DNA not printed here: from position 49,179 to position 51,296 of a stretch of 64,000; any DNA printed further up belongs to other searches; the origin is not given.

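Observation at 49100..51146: FkbH-like (DxDGTLW) loader with cognate ACP and methyltransferase outside a PKS context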

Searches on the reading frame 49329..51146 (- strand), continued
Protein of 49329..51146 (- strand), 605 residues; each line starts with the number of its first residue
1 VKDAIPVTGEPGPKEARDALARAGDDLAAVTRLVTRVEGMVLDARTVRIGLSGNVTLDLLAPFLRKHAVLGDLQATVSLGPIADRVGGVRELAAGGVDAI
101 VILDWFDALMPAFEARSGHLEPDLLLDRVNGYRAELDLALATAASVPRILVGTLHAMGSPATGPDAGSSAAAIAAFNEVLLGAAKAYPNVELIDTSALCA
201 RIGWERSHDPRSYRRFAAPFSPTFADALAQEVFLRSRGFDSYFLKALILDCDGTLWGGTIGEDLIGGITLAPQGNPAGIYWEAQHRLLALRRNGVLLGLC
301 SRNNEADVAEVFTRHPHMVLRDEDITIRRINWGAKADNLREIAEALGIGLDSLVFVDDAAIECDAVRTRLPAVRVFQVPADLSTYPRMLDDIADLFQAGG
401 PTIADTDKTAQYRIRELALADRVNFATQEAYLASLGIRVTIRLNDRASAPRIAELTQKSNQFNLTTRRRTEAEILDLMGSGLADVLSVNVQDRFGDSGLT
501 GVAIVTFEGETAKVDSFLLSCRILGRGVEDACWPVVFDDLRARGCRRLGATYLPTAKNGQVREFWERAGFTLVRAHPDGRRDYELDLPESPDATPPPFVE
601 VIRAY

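Call 40: find_related_loci(query=A1, collection=genome_contigs, flank=10000)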
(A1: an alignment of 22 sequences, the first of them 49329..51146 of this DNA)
Query A1 (605 aa) in genome_contigs; peptide patterns used: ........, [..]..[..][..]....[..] (x = any residue, [..] = any of these).
600 stretches matched a pattern (row limit reached: there are more); 597 encode a relative of the query (tblastn E <= 1e-3); the best 80 are kept; 80 distinct loci.
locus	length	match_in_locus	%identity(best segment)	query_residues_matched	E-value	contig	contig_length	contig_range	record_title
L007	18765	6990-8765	51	12-603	0e+0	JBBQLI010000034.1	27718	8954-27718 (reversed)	MAG: Candidatus Limnocylindrales bacterium isolate Co_metawrap_508 Cmw_508_k141_3076642_length_27718_cov_19.0000, whole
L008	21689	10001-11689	53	20-583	4e-180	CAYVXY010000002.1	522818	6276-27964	MAG TPA_asm: uncultured Polyangiaceae bacterium isolate SRP302447_co2_334 genome assembly, contig: NODE_29_length_522818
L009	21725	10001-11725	47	18-596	2e-159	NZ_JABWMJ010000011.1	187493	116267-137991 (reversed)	Piscinibacter koreensis strain ID0723 contig11, whole genome shotgun sequence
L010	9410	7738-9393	47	47-603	2e-158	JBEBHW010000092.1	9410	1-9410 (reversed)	MAG: Burkholderiaceae bacterium isolate SF1_2_8 NODE_6675_length_9410_cov_3.113629, whole genome shotgun sequence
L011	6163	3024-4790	38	15-602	8e-157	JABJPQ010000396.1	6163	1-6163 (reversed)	MAG: Halobacteriovoraceae bacterium isolate SI075_bin7 k141_2775729, whole genome shotgun sequence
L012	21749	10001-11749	44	16-601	6e-151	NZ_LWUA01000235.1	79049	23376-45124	Blastococcus sp. CCUG 61487 contig_43, whole genome shotgun sequence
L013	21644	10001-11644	48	47-595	2e-148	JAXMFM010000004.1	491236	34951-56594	MAG: Burkholderiales bacterium isolate STL-PRO87 C3.168.fa-4, whole genome shotgun sequence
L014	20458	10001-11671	46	44-601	4e-148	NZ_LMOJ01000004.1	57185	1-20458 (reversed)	Massilia sp. Leaf139 contig_12, whole genome shotgun sequence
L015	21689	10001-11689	43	20-583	5e-146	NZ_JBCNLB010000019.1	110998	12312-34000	MAG: Duganella sp. isolate SMAGNO38 Contig19, whole genome shotgun sequence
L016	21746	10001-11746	45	13-595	5e-145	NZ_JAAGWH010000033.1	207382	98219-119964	Modestobacter muralis strain DSM 100205 Scaffold4_11, whole genome shotgun sequence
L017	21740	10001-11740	42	18-597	6e-144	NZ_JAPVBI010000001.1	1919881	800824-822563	Modestobacter sp. VKM Ac-2985 n1, whole genome shotgun sequence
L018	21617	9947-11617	43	14-570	2e-140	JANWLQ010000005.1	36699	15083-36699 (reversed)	MAG: Acidobacteriales bacterium isolate CRAIB_MAG124 c_000000003110, whole genome shotgun sequence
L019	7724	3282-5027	43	20-602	3e-140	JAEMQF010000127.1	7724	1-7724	MAG: Burkholderiales bacterium isolate 2017_B01_C_4 c_000000001173, whole genome shotgun sequence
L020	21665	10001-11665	35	30-587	1e-96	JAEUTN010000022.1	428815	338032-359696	MAG: Bacteroidia bacterium isolate new MAG-330 k141_2268644, whole genome shotgun sequence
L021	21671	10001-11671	32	28-589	8e-90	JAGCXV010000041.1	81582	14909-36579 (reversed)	MAG: Bacteroidales bacterium isolate RGIG10221 Yak_Rumen-5__c1083500, whole genome shotgun sequence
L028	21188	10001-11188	39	190-586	1e-76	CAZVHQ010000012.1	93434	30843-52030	MAG TPA_asm: uncultured Mesoterricola sp. isolate binchicken_co3_443 genome assembly, contig: NODE_577_length_93434_cov_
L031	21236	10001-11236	39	192-602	3e-76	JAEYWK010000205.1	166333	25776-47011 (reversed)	MAG: Proteobacteria bacterium isolate OH_CBlB_264 k127_136891, whole genome shotgun sequence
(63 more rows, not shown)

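Call 56: predict_structure(alignment_id=A1)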
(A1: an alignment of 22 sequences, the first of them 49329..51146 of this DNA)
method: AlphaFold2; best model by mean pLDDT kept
length: 605 residues; sequences in the alignment: 22
mean_pLDDT: 83.8   pTM: 0.60
mean pLDDT of the five models: 83.8, 83.0, 82.9, 81.6, 81.0
residues with pLDDT >= 90: 231; 70-90: 297; 50-70: 61; < 50: 16
segments of 3 or more residues with pLDDT < 50: 1-7, 398-406
pLDDT, mean of each block of 10 residues (from residue 1): 46 79 86 88 83 86 92 89 84 93 74 62 85 91 91 84 66 89 87 89 86 75 92 81 80 86 74 88 91 86 89 88 88 92 83 93 92 90 92 69 51 68 81 89 93 79 73 94 92 84 92 89 82 89 92 76 83 90 88 82 86
secondary structure, 60 per line:
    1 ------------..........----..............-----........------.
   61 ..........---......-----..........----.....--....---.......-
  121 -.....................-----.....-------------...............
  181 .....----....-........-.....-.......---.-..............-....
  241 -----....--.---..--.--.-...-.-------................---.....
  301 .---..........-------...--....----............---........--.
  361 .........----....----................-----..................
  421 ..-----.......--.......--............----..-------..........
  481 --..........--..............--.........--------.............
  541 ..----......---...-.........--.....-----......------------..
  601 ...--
elements in order: H13-22 H27-40 E46-53 H60-70 E74-79 H85-94 E99-103 H106-109 H113-119 H122-142 E148-152 H166-185 E190-193 H195-202 H204-207 H210-216 H222-235 H237-240 E246-249 H277-292 E296-301 H305-314 E327-330 H335-346 E353-357 H360-369 E374-377 H382-397 H403-422 H428-434 E437-443 H446-457 H471-480 E483-492 E495-508 E511-519 H528-542 E547-552 H560-568 E571-575 E581-586 E599-603

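Call 58: fold_search(model_id=the predicted structure, library=pdb)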
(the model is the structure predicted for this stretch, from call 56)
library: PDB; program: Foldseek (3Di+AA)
matches with E <= 10: 1640; with E <= 0.001: 290
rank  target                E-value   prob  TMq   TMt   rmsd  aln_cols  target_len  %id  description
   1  3slr                  1.6e-23  1.00  0.33  0.51  11.7       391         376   22  Crystal structure of N-terminal part of the protein BF1531 from Bacteroides fragilis containing phosphatase domain compl (released 2011-07-20)
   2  4u5y_A                7.8e-07  1.00  0.21  0.71   2.9       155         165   21  Crystal Structure of the complex between the GNAT domain of S. lividans PAT and the acetyl-CoA synthetase C-terminal d (released 2014-11-19)
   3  2r7h_B                1.9e-06  1.00  0.20  0.65   4.1       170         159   20  CRYSTAL STRUCTURE OF A putative acetyltransferase of the GNAT family (DDE_3044) FROM DESULFOVIBRIO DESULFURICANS SUBSP (released 2007-09-25)
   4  6edz_B                1.9e-06  0.94  0.14  0.12  25.7       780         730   12  Crystal structure of Mycobacterium tuberculosis ICL2 in complex with acetyl-CoA, form I (released 2019-08-14)
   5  9obo_D                2.1e-06  0.93  0.14  0.12  36.8       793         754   12  Crystal structure of Mycobacterium tuberculosis isocitrate lyase 2 fixed in the apo form with disulfide bonds (released 2026-03-18)
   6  2r7h_A                2.2e-06  1.00  0.20  0.65   4.3       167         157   21  CRYSTAL STRUCTURE OF A putative acetyltransferase of the GNAT family (DDE_3044) FROM DESULFOVIBRIO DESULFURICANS SUBSP (released 2007-09-25)
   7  6edw_A                2.3e-06  0.94  0.14  0.12  35.9       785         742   12  Crystal structure of Mycobacterium tuberculosis ICL2 in the apo form (released 2019-08-14)
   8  6ee1_A                2.7e-06  0.94  0.14  0.12  25.2       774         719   11  Crystal structure of Mycobacterium tuberculosis ICL2 in complex with acetyl-CoA (released 2019-08-14)
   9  4avb_A                3.9e-06  1.00  0.20  0.36  14.4       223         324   16  Crystal structure of protein lysine acetyltransferase Rv0998 in complex with acetyl CoA and cAMP (released 2012-07-11)
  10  6ee1_C                4.3e-06  0.91  0.14  0.12  25.2       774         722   11  Crystal structure of Mycobacterium tuberculosis ICL2 in complex with acetyl-CoA (released 2019-08-14)
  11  6edz_A                4.5e-06  0.92  0.14  0.12  25.2       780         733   12  Crystal structure of Mycobacterium tuberculosis ICL2 in complex with acetyl-CoA, form I (released 2019-08-14)
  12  6ee1_D                4.8e-06  0.91  0.14  0.12  25.2       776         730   11  Crystal structure of Mycobacterium tuberculosis ICL2 in complex with acetyl-CoA (released 2019-08-14)
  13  3dr6_B                6.5e-06  1.00  0.21  0.67   4.0       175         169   18  Structure of yncA, a putative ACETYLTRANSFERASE from Salmonella typhimurium (released 2008-09-09)
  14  6edz_C                6.9e-06  0.90  0.14  0.12  25.1       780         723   12  Crystal structure of Mycobacterium tuberculosis ICL2 in complex with acetyl-CoA, form I (released 2019-08-14)
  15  6edw_B                8.9e-06  0.87  0.14  0.11  35.2       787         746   12  Crystal structure of Mycobacterium tuberculosis ICL2 in the apo form (released 2019-08-14)
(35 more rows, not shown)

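Call 68: search_protein_families(library=pfam, proteins=[L031:5457-6890:+, L031:6887-7990:+, L031:11073-12365:+, L031:12488-13378:+, L031:15206-16759:+, L028:11499-12602:+, L028:12666-13901:+, L028:8595-9269:+, L028:5794-6654:+, L028:4540-5289:+], max_evalue=0.0001)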
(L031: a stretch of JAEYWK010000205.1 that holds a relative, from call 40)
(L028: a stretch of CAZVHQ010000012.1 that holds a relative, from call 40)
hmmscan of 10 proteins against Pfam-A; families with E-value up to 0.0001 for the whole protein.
L031:5457-6890:+ (477 aa): 2 families
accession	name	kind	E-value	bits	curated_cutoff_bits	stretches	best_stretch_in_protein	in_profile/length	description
PF03062.24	MBOAT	-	1.5e-12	47.9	27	1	125-350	70-299/337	MBOAT, membrane-bound O-acyltransferase family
PF13813.11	MBOAT_2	-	7.1e-05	23.5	25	0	257-331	2-70/85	Membrane bound O-acyl transferase family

L031:6887-7990:+ (367 aa): 0 families

L031:11073-12365:+ (430 aa): 2 families
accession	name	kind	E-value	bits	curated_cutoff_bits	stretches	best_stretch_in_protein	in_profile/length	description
PF02563.21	Poly_export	-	1.1e-24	86.8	28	1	127-216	4-76/77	Polysaccharide biosynthesis/export protein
PF22461.2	SLBB_2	-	1.9e-15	57.1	27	2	223-300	2-79/79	SLBB domain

L031:12488-13378:+ (296 aa): 1 family
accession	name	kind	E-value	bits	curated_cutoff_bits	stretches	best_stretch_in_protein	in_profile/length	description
PF01569.27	PAP2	-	1.6e-12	47.8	27.2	1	160-269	21-128/130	PAP2 superfamily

L031:15206-16759:+ (517 aa): 0 families

L028:11499-12602:+ (367 aa): 0 families

L028:12666-13901:+ (411 aa): 2 families
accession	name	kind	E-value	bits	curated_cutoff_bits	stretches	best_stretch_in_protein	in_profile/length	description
PF03062.24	MBOAT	-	5e-17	62.6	27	1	110-381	62-324/337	MBOAT, membrane-bound O-acyltransferase family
PF13813.11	MBOAT_2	-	9e-06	26.3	25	1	266-335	3-67/85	Membrane bound O-acyl transferase family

L028:8595-9269:+ (224 aa): 2 families
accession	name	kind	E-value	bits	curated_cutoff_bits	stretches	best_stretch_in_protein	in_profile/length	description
PF00132.30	Hexapep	-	5.5e-12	45.3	27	1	169-204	1-36/36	Bacterial transferase hexapeptide (six repeats)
PF14602.12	Hexapep_2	-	2.5e-11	43.5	27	1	170-204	2-34/34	Hexapeptide repeat of succinyl-transferase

L028:5794-6654:+ (286 aa): 3 families
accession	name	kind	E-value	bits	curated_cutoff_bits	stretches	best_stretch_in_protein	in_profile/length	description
PF04321.23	RmlD_sub_bind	-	5.3e-90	301.8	27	1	1-275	1-284/287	RmlD substrate binding domain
PF01370.27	Epimerase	-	5.9e-19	68.9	20.9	1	3-135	1-154/240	NAD dependent epimerase/dehydratase family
PF16363.11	GDP_Man_Dehyd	-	2.4e-15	57.2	27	1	32-135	58-165/332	GDP-mannose 4,6 dehydratase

L028:4540-5289:+ (249 aa): 2 families
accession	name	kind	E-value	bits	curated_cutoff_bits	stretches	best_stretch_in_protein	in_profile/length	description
PF00483.29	NTP_transferase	-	3.1e-57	194.4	21.2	1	4-233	1-240/245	Nucleotidyl transferase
PF12804.13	NTP_transf_3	-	3.7e-12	47.1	27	1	5-119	1-104/160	MobA-like NTP transferase domain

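Call 72: search_solved_structures(query=L007:9911-11245:+, max_evalue=1e-10)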
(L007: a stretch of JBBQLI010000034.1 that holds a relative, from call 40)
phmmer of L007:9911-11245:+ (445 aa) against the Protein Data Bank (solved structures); distinct sequences matched with E-value up to 1e-10: 82 (the best 60 are shown).
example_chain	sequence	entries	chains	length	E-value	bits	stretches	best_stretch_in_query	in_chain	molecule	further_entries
3r44_A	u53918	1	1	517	6.7e-23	84.3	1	128-431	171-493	fatty acyl CoA synthetase FADD13 (FATTY-ACYL-CoA SYNTHETASE)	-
2qvz_X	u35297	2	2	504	4.5e-22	81.6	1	124-433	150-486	4-Chlorobenzoate CoA Ligase/Synthetase | 4-Chlorobenzoate CoA Ligase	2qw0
3cw8_X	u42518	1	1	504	4.5e-22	81.6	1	124-433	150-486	4-chlorobenzoyl CoA ligase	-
3dlp_X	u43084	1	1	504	5.8e-22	81.3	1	124-433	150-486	4-Chlorobenzoate CoA Ligase/Synthetase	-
1t5d_X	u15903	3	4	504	6.1e-22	81.2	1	124-433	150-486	4-chlorobenzoyl CoA ligase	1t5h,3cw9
2qvx_X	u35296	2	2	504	7.5e-22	80.9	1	124-433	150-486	4-Chlorobenzoate CoA Ligase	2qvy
3a9u_A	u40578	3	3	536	2.6e-21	79.1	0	302-418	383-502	4-coumarate--CoA ligase | 4-coumarate:CoA ligase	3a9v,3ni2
4gxr_A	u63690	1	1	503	1.9e-19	73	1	102-431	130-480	Malonyl CoA synthetase, Benzoate-CoA ligase Chimeric protein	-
5u95_A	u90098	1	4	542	2.4e-19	72.6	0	301-400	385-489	4-coumarate--CoA ligase 2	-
3tsy_A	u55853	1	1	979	2.8e-19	72.4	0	302-426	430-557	Fusion Protein 4-coumarate--CoA ligase 1, Resveratrol synthase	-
5bsw_A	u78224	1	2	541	3.1e-19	72.2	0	301-400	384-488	4-coumarate--CoA ligase 2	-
4fuq_A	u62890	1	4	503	3.9e-19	71.9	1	102-431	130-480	Malonyl CoA synthetase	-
4fut_A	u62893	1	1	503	4.2e-19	71.8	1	102-431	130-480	Malonyl CoA synthetase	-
5bsm_A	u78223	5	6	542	4.5e-19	71.7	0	301-400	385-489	4-coumarate--CoA ligase 2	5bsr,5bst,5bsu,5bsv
4gxq_A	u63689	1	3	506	1.5e-18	70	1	102-431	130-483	Malonyl CoA synthetase, Benzoate-CoA ligase Chimeric protein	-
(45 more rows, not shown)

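Call 82: search_protein_families(library=pfam, proteins=[L028:20005-21081:-, L028:19290-19715:-, L028:18154-19293:-, L028:16276-17958:-, L028:16037-16279:-, L028:15466-16155:-, L028:15057-15473:-], max_evalue=0.001)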
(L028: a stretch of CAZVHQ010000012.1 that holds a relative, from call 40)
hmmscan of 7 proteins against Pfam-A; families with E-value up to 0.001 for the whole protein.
L028:20005-21081:- (358 aa): 0 families

L028:19290-19715:- (141 aa): 1 family
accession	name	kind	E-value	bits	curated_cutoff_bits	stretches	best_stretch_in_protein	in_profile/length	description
PF05523.17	FdtA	-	1.1e-51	174.5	23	1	6-134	2-130/131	WxcM-like, C-terminal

L028:18154-19293:- (379 aa): 4 families
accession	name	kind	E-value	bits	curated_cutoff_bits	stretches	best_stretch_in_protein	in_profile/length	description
PF01041.23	DegT_DnrJ_EryC1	-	1.3e-117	393.5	19.8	1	21-367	3-359/360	DegT/DnrJ/EryC1/StrS aminotransferase family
PF00155.27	Aminotran_1_2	-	1.2e-06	28.4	19.7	1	45-205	45-233/361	Aminotransferase class I and II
PF00266.25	Aminotran_5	-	0.0004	19.9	21.5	1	67-169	71-181/371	Aminotransferase class-V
PF00501.34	AMP-binding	-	0.00076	18.8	29.9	0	73-133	37-96/384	AMP-binding enzyme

L028:16276-17958:- (560 aa): 0 families

L028:16037-16279:- (80 aa): 0 families

L028:15466-16155:- (229 aa): 1 family
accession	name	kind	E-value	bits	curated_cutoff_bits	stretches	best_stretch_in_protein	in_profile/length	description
PF13302.13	Acetyltransf_3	-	5.1e-14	53.6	25.4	1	49-180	3-137/138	Acetyltransferase (GNAT) domain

L028:15057-15473:- (138 aa): 1 family
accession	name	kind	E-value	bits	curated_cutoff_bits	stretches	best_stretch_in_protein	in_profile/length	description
PF13669.12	Glyoxalase_4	-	1.1e-14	55.1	27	1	14-118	1-104/109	Glyoxalase/Bleomycin resistance protein/Dioxygenase superfamily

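Call 84: search_protein_families(library=ncbifam, proteins=[L028:16276-17958:-, L028:9386-11260:+, L004:11338-13314:+], max_evalue=0.001)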
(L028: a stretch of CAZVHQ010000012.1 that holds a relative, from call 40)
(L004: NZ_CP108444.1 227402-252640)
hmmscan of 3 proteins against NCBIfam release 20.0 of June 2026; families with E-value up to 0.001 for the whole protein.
L028:16276-17958:- (560 aa): 2 families
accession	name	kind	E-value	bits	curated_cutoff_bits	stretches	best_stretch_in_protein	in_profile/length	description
TIGR01686.1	FkbH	subfamily_domain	1.9e-70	237.6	146.65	1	207-523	3-315/323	FkbH domain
TIGR01681.1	HAD-SF-IIIC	subfamily_domain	1.1e-15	58.6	35.75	1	208-323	1-128/132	HAD-IIIC family phosphatase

L028:9386-11260:+ (624 aa): 2 families
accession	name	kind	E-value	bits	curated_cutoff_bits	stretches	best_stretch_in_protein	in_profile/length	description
TIGR01686.1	FkbH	subfamily_domain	3.5e-89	299.1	146.65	1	259-586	2-320/323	FkbH domain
TIGR01681.1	HAD-SF-IIIC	subfamily_domain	2.9e-19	70.2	35.75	1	261-385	1-131/132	HAD-IIIC family phosphatase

L004:11338-13314:+ (658 aa): 2 families
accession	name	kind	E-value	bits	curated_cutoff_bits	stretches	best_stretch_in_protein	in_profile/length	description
TIGR01686.1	FkbH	subfamily_domain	5.4e-82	275.5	146.65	1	287-614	2-320/323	FkbH domain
TIGR01681.1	HAD-SF-IIIC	subfamily_domain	2.7e-13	50.9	35.75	1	289-410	1-128/132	HAD-IIIC family phosphatase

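Call 99: search_protein_representatives(protein=window:49329-51146:-)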
Query: 605 residues. Proteins with E-value up to 0.001 (for the whole library): 13506; up to 1e-10: 10241; up to 1e-30: 5373. The best 150 are listed.
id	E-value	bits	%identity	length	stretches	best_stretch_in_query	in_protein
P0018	3.1e-180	617.2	50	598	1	17-603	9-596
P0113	2.5e-150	518.4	47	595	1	17-582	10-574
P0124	1.6e-144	499.3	46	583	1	43-604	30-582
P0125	7.3e-141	487.1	43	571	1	45-589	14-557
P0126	8.7e-140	483.6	46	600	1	24-587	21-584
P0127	2.8e-139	481.9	42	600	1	20-587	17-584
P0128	7.7e-139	480.5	43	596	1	20-601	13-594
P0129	3.1e-133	462.0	41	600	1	21-589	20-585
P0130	4.3e-133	461.5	42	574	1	30-600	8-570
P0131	2.2e-132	459.2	45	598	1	32-587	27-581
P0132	1.9e-130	452.8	40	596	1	23-587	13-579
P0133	5.8e-129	447.9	35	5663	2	181-574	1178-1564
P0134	2.7e-128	445.6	43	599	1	5-589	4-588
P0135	8.2e-127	440.8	40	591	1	48-586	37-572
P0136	2.2e-126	439.3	43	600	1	45-575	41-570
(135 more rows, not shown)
